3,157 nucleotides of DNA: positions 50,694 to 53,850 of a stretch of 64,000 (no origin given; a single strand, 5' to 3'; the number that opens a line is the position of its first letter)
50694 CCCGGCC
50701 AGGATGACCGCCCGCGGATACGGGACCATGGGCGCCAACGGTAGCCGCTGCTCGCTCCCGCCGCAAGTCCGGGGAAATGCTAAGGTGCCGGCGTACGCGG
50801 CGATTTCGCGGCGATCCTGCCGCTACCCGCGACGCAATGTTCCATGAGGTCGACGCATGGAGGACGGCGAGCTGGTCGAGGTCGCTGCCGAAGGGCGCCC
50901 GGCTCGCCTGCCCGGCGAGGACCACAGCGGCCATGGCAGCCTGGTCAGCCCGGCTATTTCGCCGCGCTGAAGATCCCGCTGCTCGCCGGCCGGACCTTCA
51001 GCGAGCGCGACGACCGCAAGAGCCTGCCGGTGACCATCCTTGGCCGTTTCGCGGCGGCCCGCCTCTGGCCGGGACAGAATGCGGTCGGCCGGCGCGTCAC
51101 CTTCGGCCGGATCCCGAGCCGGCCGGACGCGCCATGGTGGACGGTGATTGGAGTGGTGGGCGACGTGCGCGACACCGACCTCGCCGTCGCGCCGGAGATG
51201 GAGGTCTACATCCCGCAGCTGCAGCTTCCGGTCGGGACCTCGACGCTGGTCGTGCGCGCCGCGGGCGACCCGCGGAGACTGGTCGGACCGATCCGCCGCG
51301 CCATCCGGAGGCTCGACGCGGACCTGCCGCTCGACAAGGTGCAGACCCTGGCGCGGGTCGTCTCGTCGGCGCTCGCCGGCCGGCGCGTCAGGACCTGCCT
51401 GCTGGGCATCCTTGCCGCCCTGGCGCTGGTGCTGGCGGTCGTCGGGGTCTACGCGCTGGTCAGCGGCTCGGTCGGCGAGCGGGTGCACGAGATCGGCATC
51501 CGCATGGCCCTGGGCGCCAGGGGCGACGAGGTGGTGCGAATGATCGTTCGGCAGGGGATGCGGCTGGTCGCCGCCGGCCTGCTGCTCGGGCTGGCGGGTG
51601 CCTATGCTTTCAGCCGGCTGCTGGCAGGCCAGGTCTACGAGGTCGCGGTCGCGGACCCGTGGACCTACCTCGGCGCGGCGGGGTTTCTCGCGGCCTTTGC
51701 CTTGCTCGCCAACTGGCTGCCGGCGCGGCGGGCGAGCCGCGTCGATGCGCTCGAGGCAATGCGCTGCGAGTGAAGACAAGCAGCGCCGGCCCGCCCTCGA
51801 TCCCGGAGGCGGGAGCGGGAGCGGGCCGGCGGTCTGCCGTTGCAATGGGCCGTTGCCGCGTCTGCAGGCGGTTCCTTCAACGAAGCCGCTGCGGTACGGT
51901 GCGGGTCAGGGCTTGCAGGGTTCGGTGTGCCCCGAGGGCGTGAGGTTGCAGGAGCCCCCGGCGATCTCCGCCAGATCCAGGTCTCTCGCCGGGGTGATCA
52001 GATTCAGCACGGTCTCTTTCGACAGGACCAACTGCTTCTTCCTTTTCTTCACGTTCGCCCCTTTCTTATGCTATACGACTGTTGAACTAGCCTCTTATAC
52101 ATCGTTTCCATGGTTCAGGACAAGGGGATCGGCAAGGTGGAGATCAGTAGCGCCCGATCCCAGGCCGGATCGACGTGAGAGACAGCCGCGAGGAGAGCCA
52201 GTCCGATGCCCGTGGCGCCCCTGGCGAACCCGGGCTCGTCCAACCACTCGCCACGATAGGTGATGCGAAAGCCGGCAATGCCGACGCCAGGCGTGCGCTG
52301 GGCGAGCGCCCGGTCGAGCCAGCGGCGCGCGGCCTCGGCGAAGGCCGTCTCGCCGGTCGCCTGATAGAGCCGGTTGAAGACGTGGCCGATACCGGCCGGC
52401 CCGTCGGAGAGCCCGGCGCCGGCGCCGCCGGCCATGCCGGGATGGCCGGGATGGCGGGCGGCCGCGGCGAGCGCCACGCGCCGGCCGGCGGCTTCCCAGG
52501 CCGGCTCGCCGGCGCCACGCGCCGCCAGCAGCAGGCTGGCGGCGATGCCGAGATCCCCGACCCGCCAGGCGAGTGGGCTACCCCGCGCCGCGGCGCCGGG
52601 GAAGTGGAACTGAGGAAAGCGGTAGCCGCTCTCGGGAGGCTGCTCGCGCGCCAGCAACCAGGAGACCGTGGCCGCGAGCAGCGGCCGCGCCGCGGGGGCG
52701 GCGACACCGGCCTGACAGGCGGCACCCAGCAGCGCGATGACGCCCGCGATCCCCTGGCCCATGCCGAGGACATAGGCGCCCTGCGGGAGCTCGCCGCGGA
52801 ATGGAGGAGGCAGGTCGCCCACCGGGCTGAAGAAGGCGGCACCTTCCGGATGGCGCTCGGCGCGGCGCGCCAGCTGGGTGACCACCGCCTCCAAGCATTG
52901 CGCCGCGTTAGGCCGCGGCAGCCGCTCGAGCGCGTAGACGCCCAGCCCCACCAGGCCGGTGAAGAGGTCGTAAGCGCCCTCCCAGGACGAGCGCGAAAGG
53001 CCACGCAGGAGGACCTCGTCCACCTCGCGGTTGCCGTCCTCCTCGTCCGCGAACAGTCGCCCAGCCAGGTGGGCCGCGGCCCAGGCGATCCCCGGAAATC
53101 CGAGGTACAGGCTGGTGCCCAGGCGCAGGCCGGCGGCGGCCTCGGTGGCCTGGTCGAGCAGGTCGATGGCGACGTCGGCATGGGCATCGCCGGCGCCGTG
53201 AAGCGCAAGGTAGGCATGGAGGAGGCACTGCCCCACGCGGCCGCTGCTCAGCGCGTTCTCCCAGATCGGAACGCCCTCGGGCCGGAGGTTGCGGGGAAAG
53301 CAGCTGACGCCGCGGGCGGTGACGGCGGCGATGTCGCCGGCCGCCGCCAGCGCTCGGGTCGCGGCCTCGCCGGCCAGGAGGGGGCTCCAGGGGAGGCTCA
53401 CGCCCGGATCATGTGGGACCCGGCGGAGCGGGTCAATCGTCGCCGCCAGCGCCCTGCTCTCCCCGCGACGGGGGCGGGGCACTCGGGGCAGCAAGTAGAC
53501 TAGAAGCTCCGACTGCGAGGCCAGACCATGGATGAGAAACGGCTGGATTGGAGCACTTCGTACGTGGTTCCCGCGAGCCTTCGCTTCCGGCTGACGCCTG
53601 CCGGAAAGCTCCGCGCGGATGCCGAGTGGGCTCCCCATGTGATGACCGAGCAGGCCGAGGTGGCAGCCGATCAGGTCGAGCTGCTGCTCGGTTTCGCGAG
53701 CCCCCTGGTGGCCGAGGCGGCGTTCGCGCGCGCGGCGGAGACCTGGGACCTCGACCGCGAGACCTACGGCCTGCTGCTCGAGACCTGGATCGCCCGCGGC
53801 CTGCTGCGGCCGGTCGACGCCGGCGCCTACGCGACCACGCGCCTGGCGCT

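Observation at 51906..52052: Unannotated 48-aa ORF with the hallmarks of a RiPP/bacteriocin precursor (double-glycine leader plus Cys/Ser/Thr core), sitting between a LanC-like gene and an AT-rich promoter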

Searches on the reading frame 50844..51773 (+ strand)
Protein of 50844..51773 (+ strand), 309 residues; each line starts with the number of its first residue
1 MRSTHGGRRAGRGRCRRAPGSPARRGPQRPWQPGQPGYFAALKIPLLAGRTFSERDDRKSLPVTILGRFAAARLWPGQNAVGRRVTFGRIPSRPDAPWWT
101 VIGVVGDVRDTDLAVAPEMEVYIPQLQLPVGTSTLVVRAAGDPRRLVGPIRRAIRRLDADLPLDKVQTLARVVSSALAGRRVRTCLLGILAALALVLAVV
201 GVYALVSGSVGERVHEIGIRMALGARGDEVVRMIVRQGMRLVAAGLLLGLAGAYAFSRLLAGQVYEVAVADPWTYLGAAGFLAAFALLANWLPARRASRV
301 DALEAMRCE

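Call 5: search_protein_families(library=pfam, proteins=[window:50844-51773:+], max_evalue=0.01)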
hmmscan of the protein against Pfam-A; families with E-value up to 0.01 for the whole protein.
window:50844-51773:+ (309 aa): 2 families
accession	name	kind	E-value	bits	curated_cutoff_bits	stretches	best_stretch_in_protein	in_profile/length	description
PF02687.27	FtsX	-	8e-16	58.6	25.5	1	189-300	2-118/120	FtsX-like permease C-terminal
PF12704.14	MacB_PCD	-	2.4e-09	38.2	27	1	35-140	94-192/207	MacB-like periplasmic core domain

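Call 6: search_protein_families(library=ncbifam, proteins=[window:50844-51773:+], max_evalue=10)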
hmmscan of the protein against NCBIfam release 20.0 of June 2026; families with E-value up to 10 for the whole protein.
window:50844-51773:+ (309 aa): 4 families
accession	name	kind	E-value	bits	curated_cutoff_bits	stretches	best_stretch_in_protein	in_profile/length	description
TIGR03434.1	ADOP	subfamily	3.2e-95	319.9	622.3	1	22-309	520-803/803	ADOP family duplicated permease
NF007826.0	PRK10535.1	equivalog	2e-14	52.8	966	2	181-307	519-646/648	macrolide ABC transporter ATP-binding protein/permease MacB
TIGR02212.1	lolCE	equivalog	0.027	13.4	362.45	2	282-309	384-411/411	lipoprotein-releasing ABC transporter permease subunit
NF008357.0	PRK11146.1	exception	6.1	5.6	439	1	285-302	390-407/414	lipoprotein-releasing ABC transporter permease subunit LolE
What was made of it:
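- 50844..51773 (+): Convergent, truncated ADOP-family (MacB/FtsX-like) permease remnant. Probably not a working part of the cassette. It matches only model positions 520-803 of TIGR03434 (call 6).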

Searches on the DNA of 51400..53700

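Call 80: search_rna_families(source=window, start=51400, end=53700, threshold=evalue, max_evalue=1)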
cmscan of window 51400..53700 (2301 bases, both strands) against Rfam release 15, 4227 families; matches with E-value up to 1: 0.
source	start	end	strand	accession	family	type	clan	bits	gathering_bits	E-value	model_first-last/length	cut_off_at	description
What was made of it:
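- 52053..52114 (-): 62-nt AT-rich spacer between the LanC-like stop and the peptide start. No Rfam family (call 80).
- Tried and rejected: Rfam scan of 51400-53700 at E<=1 found nothing (call 80), so no known RNA explains the spacer or the hairpin.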
